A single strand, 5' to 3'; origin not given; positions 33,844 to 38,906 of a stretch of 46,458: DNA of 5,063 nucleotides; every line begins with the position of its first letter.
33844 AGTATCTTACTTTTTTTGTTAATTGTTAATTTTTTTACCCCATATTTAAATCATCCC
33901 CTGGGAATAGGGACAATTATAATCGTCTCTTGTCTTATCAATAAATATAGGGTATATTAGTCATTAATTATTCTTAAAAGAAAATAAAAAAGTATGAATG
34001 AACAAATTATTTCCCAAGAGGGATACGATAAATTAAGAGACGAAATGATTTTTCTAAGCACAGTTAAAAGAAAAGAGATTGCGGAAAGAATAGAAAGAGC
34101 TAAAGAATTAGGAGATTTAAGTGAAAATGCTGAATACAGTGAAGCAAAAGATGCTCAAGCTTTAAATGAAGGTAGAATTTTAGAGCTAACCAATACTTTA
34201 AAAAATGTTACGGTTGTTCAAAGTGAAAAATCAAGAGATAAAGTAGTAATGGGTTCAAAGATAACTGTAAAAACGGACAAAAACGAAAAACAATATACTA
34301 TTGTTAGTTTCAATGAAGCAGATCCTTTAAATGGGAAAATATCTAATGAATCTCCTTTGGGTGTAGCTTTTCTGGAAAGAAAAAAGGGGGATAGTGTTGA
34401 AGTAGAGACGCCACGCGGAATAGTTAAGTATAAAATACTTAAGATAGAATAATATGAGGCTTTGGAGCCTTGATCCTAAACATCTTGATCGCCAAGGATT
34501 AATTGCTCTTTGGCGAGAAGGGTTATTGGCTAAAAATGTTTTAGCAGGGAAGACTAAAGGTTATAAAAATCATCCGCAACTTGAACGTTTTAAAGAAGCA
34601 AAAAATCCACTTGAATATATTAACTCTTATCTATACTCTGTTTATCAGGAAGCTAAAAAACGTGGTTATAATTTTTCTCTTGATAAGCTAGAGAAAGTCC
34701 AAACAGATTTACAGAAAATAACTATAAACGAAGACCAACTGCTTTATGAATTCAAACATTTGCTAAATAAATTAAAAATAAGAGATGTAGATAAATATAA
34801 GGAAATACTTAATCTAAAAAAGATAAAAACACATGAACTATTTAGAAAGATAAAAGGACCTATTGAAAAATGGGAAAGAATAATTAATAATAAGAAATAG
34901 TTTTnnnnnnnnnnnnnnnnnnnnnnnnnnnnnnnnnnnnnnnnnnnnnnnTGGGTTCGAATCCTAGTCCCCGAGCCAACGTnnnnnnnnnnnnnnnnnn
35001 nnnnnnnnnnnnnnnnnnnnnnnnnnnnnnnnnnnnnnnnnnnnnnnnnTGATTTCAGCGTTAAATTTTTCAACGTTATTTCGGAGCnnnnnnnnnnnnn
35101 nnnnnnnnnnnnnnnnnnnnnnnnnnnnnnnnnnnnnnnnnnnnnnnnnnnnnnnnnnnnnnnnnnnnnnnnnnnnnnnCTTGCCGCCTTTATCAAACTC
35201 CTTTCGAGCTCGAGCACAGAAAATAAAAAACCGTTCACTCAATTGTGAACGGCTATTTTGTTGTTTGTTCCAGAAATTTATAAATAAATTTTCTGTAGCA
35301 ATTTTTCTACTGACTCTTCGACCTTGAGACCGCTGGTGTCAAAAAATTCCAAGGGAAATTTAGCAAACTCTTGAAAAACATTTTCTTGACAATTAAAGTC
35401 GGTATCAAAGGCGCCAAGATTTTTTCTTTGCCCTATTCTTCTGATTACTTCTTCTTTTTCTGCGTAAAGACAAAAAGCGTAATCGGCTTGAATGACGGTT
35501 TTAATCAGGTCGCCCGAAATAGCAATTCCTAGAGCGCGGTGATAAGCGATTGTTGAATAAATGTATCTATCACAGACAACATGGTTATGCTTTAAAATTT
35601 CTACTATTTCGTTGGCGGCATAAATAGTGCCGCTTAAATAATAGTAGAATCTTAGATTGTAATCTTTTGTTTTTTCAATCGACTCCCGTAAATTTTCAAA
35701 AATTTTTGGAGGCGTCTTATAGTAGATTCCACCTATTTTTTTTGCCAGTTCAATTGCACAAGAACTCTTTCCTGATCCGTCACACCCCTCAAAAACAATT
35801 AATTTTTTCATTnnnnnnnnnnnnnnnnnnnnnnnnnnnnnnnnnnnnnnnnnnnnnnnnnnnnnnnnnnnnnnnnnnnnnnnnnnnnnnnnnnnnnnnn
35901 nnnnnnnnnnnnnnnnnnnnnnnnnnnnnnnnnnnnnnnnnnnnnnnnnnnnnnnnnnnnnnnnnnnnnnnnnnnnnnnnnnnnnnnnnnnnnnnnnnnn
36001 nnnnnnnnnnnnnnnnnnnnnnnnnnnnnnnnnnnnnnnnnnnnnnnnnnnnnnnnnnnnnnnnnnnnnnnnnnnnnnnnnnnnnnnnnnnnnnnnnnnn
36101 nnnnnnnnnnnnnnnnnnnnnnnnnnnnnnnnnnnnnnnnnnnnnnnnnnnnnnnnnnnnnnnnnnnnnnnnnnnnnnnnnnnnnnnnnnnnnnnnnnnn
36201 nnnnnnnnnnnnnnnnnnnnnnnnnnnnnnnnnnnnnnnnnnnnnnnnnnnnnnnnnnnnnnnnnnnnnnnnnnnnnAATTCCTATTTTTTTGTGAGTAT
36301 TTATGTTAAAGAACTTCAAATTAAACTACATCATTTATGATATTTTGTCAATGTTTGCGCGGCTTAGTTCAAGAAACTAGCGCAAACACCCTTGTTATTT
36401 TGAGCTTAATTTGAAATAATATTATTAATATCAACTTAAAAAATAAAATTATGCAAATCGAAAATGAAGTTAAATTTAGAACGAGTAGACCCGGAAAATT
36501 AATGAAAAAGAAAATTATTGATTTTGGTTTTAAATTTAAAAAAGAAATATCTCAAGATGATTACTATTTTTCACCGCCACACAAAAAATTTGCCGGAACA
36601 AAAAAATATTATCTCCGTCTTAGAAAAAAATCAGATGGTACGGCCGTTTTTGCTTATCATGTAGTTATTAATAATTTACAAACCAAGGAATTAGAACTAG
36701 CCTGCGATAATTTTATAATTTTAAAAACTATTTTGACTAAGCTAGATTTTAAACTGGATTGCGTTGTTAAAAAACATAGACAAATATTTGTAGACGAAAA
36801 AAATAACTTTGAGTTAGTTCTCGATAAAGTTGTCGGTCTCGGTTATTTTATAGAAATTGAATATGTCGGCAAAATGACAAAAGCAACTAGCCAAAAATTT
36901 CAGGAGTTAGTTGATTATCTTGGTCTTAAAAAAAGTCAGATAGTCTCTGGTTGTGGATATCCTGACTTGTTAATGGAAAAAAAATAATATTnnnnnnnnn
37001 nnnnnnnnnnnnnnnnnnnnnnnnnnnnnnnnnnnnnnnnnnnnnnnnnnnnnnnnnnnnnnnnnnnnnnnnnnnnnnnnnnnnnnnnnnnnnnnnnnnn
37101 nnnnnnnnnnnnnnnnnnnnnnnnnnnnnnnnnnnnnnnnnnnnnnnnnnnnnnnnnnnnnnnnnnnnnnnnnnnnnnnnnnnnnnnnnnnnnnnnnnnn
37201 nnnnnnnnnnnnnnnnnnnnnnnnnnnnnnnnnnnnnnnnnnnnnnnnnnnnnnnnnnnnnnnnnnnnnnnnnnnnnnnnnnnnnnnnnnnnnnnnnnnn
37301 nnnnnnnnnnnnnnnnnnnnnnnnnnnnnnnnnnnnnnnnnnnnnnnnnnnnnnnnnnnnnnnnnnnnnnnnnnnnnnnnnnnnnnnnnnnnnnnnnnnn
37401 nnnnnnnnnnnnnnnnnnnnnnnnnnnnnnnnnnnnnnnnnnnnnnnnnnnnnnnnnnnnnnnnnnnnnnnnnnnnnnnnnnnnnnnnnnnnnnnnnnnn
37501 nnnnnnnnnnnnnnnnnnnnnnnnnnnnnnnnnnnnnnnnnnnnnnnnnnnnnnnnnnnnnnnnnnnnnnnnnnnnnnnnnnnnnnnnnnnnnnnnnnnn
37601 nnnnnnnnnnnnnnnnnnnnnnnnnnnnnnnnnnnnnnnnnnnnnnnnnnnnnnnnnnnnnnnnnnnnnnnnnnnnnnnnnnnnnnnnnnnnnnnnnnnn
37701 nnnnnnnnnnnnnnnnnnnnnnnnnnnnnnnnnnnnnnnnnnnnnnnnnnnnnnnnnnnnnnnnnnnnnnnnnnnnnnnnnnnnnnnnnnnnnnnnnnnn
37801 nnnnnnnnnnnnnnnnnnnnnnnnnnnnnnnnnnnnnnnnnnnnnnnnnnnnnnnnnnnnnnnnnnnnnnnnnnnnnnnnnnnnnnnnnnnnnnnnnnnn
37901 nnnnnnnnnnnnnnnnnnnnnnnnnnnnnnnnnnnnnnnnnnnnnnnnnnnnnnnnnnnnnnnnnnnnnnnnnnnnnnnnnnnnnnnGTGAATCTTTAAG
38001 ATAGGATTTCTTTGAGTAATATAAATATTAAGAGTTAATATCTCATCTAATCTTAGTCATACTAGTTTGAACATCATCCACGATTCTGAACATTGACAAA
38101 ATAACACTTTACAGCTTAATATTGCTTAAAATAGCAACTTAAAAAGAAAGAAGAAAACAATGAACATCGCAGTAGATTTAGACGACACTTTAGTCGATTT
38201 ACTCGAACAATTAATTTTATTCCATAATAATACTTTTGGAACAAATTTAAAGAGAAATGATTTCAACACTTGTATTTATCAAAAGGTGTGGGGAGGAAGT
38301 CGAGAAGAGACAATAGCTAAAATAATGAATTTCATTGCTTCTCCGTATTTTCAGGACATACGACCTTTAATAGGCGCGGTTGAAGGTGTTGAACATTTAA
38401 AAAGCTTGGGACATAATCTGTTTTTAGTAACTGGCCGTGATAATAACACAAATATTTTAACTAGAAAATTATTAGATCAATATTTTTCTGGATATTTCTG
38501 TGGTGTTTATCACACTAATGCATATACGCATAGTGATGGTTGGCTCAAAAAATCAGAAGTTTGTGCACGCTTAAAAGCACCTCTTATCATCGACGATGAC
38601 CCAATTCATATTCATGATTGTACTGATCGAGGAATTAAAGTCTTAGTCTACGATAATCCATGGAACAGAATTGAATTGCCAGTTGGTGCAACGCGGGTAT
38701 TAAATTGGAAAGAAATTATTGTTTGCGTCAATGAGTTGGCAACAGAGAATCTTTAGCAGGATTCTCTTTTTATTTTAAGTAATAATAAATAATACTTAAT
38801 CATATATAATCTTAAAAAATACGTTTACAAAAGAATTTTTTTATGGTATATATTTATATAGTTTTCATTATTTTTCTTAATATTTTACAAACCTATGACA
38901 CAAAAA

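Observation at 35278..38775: Five-gene nucleotide-centric cassette beside tRNA-Gln: CYTH + MoaA/viperin-like radical SAM, divergent from Gre/Rnk-like factor + thymidylate-kinase-like kinase, plus an NT5C-like nucleotidase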

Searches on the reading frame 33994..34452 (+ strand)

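Call 4: search_protein_families(library=pfam, proteins=[window:33994-34452:+], max_evalue=0.1)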
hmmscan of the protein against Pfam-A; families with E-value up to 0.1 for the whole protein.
window:33994-34452:+ (152 aa): 3 families
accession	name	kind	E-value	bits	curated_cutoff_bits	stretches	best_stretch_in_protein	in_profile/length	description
PF03449.20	GreA_GreB_N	-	1.7e-24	86.3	24.5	1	5-74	2-71/71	Transcription elongation factor, N-terminal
PF01272.25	GreA_GreB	-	6e-24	84.3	26.9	1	80-152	2-76/77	Transcription elongation factor, GreA/GreB, C-term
PF13881.12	Rad60-SLD_2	-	0.075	13.6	23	1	47-96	44-93/111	Ubiquitin-2 like Rad60 SUMO-like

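Call 5: search_protein_families(library=ncbifam, proteins=[window:33994-34452:+], max_evalue=0.1)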
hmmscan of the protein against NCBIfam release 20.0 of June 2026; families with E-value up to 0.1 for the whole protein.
window:33994-34452:+ (152 aa): 14 families
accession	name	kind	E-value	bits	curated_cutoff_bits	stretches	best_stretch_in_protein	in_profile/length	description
NF001263.0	PRK00226.1-4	equivalog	7.5e-50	168.9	145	1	2-152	5-158/160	transcription elongation factor GreA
TIGR01462.1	greA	subfamily_domain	8.5e-47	159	139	1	6-152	2-151/151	transcription elongation factor GreA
NF001261.0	PRK00226.1-2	equivalog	5.2e-42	143.4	167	1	2-152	2-155/157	transcription elongation factor GreA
NF001264.0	PRK00226.1-5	equivalog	5.1e-35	120.6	180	1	3-152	3-156/158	transcription elongation factor GreA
NF001260.0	PRK00226.1-1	equivalog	2.5e-32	111.7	234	1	7-152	9-157/160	transcription elongation factor GreA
NF002506.1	PRK01885.1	equivalog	1.5e-28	99.5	188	1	3-152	2-153/156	transcription elongation factor GreB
TIGR01461.1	greB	equivalog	7.7e-26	90.7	171.05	1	4-152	3-153/156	transcription elongation factor GreB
NF001262.0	PRK00226.1-3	equivalog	4.3e-25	88.4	161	1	3-144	6-152/165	transcription elongation factor GreA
NF011309.0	PRK14720.1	equivalog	2.4e-23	82.2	714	1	8-152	754-901/906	transcription elongation factor GreA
NF004548.0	PRK05892.1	equivalog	1.6e-14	54.2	126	1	5-151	7-154/158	nucleoside diphosphate kinase regulator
NF004969.0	PRK06330.1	equivalog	3.5e-14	52.4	697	1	7-151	570-712/718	transcript cleavage factor/unknown domain fusion protein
NF004973.0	PRK06342.1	equivalog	1e-10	41.6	159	1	34-138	44-150/160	transcription elongation factor GreA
NF004396.0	PRK05753.1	equivalog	2.2e-08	34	109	1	58-144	28-117/137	nucleoside diphosphate kinase regulator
NF040942.2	hypo_ExtJ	equivalog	0.078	13.4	52.5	0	85-141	33-62/77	selenite/tellurite reduction operon protein ExtJ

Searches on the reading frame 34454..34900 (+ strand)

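Call 4: search_protein_families(library=pfam, proteins=[window:34454-34900:+], max_evalue=0.1)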
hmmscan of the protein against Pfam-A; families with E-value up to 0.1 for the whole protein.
window:34454-34900:+ (148 aa): 1 family
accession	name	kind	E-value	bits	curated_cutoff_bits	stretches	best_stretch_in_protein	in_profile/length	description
PF03013.19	Pyr_excise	-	1.3e-23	83.6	23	1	1-77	1-78/81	Pyrimidine dimer DNA glycosylase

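Call 5: search_protein_families(library=ncbifam, proteins=[window:34454-34900:+], max_evalue=0.1)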
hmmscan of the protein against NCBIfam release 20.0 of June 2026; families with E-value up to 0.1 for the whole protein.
window:34454-34900:+ (148 aa): 0 families

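Call 6: search_protein_families(library=padloc, proteins=[window:34454-34900:+], max_evalue=0.1)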
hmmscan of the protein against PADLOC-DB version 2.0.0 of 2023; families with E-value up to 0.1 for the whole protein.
window:34454-34900:+ (148 aa): 0 families

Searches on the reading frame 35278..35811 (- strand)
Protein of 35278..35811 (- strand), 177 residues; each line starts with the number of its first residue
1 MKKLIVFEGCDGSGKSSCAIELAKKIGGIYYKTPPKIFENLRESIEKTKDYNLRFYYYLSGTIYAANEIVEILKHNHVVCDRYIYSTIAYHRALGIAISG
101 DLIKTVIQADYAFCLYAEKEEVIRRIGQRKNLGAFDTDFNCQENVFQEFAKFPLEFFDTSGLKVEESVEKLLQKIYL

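Call 4: search_protein_families(library=pfam, proteins=[window:35278-35811:-], max_evalue=0.1)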
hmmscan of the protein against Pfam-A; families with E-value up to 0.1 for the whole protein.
window:35278-35811:- (177 aa): 5 families
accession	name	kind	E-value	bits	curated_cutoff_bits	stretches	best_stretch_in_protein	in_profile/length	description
PF02223.23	Thymidylate_kin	-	4e-16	59.7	27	1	7-169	1-179/185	Thymidylate kinase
PF13521.12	AAA_28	-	2.6e-06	28.2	27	1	5-129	2-128/164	AAA domain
PF13238.12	AAA_18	-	0.0047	17.8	29.4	1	5-130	1-112/128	AAA domain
PF20145.4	ARMET_N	-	0.019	15.7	26.9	1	31-73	21-63/96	ARMET, N-terminal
PF01712.25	dNK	-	0.027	14.6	27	0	5-88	1-88/203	Deoxynucleoside kinase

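Call 5: search_protein_families(library=ncbifam, proteins=[window:35278-35811:-], max_evalue=0.1)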
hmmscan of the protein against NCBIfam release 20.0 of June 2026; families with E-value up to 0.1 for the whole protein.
window:35278-35811:- (177 aa): 7 families
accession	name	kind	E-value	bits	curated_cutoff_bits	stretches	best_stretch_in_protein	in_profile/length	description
TIGR00041.1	DTMP_kinase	equivalog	1.5e-15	57.4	83.25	1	2-175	4-196/196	dTMP kinase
NF005994.0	PRK08118.1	equivalog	4.4e-05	23.6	215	1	56-171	35-145/172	DNA topology modulation protein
NF005923.0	PRK07933.1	equivalog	0.0007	19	193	0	66-93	78-106/213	dTMP kinase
NF001387.0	PRK00279.2-5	equivalog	0.001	18.7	373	1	5-130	3-126/224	adenylate kinase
TIGR01351.1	adk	subfamily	0.068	12.8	168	0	5-142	2-140/212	adenylate kinase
NF005255.0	PRK06762.2-2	equivalog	0.073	13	140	0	1-27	2-28/163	hypothetical protein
NF005252.0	PRK06762.1-3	equivalog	0.073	12.8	258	0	3-27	12-36/189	hypothetical protein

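Call 6: search_protein_families(library=padloc, proteins=[window:35278-35811:-], max_evalue=0.1)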
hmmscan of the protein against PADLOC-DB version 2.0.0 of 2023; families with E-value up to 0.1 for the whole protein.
window:35278-35811:- (177 aa): 2 families
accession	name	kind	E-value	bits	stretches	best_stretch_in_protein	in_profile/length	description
PDLC04690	PDC-M51B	-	3.4e-22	77.1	1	1-134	1-137/191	-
PDLC02911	VakA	-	1.3e-13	49.8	1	1-165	1-146/163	-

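Call 84: search_solved_structures(query=window:35278-35811:-, max_evalue=0.001, show_alignments=1)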
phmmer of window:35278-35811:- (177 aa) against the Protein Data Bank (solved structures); distinct sequences matched with E-value up to 0.001: 4.
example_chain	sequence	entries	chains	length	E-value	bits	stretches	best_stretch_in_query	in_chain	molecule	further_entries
5xbh_A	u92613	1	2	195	0.00018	25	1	4-105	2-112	Thymidylate kinase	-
2pbr_A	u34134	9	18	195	0.00018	25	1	4-105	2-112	Thymidylate kinase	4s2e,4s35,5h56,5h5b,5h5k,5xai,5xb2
7fgq_A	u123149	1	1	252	0.00042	23.8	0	4-95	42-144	dTMP kinase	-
2v54_A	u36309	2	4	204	0.00044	23.7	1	4-154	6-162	THYMIDYLATE KINASE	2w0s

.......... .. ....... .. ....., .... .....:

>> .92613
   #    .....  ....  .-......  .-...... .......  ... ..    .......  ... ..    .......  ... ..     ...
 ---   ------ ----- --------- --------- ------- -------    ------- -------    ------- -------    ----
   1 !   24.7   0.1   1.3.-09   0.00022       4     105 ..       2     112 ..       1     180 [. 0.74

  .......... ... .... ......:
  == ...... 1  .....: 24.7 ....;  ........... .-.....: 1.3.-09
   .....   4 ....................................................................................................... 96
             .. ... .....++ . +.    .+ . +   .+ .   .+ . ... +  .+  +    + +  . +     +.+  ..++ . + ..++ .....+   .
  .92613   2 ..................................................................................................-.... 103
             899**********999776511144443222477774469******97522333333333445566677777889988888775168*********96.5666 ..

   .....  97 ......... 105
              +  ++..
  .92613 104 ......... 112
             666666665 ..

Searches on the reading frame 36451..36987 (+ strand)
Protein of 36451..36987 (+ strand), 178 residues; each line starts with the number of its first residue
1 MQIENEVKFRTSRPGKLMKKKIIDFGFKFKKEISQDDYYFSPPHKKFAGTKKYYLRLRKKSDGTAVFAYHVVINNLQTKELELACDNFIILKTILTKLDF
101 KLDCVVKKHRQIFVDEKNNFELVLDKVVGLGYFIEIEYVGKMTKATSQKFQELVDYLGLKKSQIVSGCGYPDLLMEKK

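Call 4: search_protein_families(library=pfam, proteins=[window:36451-36987:+], max_evalue=0.1)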
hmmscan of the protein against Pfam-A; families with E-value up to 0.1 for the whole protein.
window:36451-36987:+ (178 aa): 2 families
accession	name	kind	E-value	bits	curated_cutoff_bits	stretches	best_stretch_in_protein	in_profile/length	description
PF01928.26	CYTH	-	1.2e-15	58.2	23.2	1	3-154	2-161/179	CYTH domain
PF04379.20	DUF525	-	0.097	13.4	27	0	60-108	6-54/87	ApaG domain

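Call 5: search_protein_families(library=ncbifam, proteins=[window:36451-36987:+], max_evalue=0.1)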
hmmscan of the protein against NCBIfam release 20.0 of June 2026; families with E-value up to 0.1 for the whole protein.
window:36451-36987:+ (178 aa): 2 families
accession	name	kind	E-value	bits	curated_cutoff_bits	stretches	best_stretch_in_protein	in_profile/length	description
TIGR00318.1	cyaB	equivalog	1.5e-20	73.8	57.95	1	3-163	4-163/174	class IV adenylate cyclase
NF003967.1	PRK05461.1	equivalog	0.077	12.9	106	0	53-110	13-70/123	Co2+/Mg2+ efflux protein ApaG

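Call 6: search_protein_families(library=padloc, proteins=[window:36451-36987:+], max_evalue=0.1)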
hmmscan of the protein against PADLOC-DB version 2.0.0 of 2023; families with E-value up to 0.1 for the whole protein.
window:36451-36987:+ (178 aa): 1 family
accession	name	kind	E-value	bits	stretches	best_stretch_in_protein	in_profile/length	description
PDLC02446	BrxA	-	0.014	13.3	1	87-162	92-162/211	BrxA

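Call 83: search_solved_structures(query=window:36451-36987:+, max_evalue=0.01, show_alignments=2)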
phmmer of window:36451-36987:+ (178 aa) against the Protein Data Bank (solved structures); distinct sequences matched with E-value up to 0.01: 8.
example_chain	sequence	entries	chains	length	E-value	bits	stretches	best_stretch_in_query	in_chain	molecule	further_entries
1yem_A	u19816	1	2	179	4.4e-08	36.6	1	22-164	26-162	Conserved hypothetical protein Pfu-838710-001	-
2dc4_A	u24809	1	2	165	8.2e-07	32.4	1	4-164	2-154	165aa long hypothetical protein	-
7ns8_A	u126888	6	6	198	5.6e-06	29.7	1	3-154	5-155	Triphosphate tunnel metalloenzyme Saci_0718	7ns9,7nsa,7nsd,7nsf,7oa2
2een_A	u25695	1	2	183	2.5e-05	27.6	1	27-177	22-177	Hypothetical protein PH1819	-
3m52_A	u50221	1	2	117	0.0023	21.2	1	69-168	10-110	Zinc finger and BTB domain-containing protein 17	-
2q81_A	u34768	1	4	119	0.0023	21.2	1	69-168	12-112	Miz-1 protein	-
7t58_A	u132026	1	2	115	0.0023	21.2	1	69-168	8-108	Zinc finger and BTB domain-containing protein 17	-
7azw_A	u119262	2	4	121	0.0024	21.1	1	69-168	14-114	Zinc finger and BTB domain-containing protein 17 isoform X1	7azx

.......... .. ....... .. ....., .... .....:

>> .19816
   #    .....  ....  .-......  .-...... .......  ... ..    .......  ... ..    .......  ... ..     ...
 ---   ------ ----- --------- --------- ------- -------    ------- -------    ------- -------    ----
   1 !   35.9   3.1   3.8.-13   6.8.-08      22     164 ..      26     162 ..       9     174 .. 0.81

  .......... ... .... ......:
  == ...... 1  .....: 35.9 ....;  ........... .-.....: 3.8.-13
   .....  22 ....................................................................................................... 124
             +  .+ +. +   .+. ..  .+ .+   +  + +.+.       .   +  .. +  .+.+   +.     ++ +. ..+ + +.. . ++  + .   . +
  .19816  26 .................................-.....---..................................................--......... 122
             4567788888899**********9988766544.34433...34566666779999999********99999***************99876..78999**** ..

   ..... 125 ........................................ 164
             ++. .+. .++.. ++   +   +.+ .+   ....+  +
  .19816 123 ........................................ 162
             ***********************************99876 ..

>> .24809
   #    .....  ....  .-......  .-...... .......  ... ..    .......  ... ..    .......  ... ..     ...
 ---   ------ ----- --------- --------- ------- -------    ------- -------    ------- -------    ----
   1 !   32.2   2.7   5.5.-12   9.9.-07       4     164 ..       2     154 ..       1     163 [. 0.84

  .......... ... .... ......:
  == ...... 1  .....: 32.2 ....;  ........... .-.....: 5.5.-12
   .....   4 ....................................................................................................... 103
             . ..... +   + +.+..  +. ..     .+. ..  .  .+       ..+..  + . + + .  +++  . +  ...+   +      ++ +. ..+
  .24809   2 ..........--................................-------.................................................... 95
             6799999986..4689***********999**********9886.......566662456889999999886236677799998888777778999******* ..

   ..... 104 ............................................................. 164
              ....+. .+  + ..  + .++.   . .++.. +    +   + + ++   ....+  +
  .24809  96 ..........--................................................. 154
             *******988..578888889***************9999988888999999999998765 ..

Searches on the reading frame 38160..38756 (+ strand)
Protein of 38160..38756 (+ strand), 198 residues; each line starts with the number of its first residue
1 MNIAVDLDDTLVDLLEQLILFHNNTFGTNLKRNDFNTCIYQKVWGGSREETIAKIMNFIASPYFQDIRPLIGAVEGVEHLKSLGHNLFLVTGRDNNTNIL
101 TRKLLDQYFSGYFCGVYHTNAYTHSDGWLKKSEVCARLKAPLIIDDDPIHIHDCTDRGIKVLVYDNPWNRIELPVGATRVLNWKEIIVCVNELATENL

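Call 4: search_protein_families(library=pfam, proteins=[window:38160-38756:+], max_evalue=0.1)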
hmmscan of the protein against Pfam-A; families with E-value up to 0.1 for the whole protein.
window:38160-38756:+ (198 aa): 4 families
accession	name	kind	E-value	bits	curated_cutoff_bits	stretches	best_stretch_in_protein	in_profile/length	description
PF06941.18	NT5C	-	9.3e-11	42.4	24.8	1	3-186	4-170/180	5' nucleotidase, deoxy (Pyrimidine), cytosolic type C protein (NT5C)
PF13419.12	HAD_2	-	0.00029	21.4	23.8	1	6-110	4-123/178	Haloacid dehalogenase-like hydrolase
PF00702.32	Hydrolase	-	0.0062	17.4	26.4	1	65-117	95-149/191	haloacid dehalogenase-like hydrolase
PF03767.20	Acid_phosphat_B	-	0.046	13.6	27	0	69-105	121-157/230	HAD superfamily, subfamily IIIB (Acid phosphatase)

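Call 5: search_protein_families(library=ncbifam, proteins=[window:38160-38756:+], max_evalue=0.1)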
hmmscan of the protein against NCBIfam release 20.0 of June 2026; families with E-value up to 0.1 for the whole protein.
window:38160-38756:+ (198 aa): 2 families
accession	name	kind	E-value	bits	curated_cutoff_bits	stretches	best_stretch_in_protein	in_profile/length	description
TIGR00099.1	Cof-subfamily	subfamily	0.012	15.2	137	0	74-112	22-61/256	Cof-type HAD-IIB family hydrolase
NF009695.0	PRK13222.1-2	equivalog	0.012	15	225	0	69-115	95-143/226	phosphoglycolate phosphatase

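Call 6: search_protein_families(library=padloc, proteins=[window:38160-38756:+], max_evalue=0.1)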
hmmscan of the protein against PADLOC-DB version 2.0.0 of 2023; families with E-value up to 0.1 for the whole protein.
window:38160-38756:+ (198 aa): 0 families
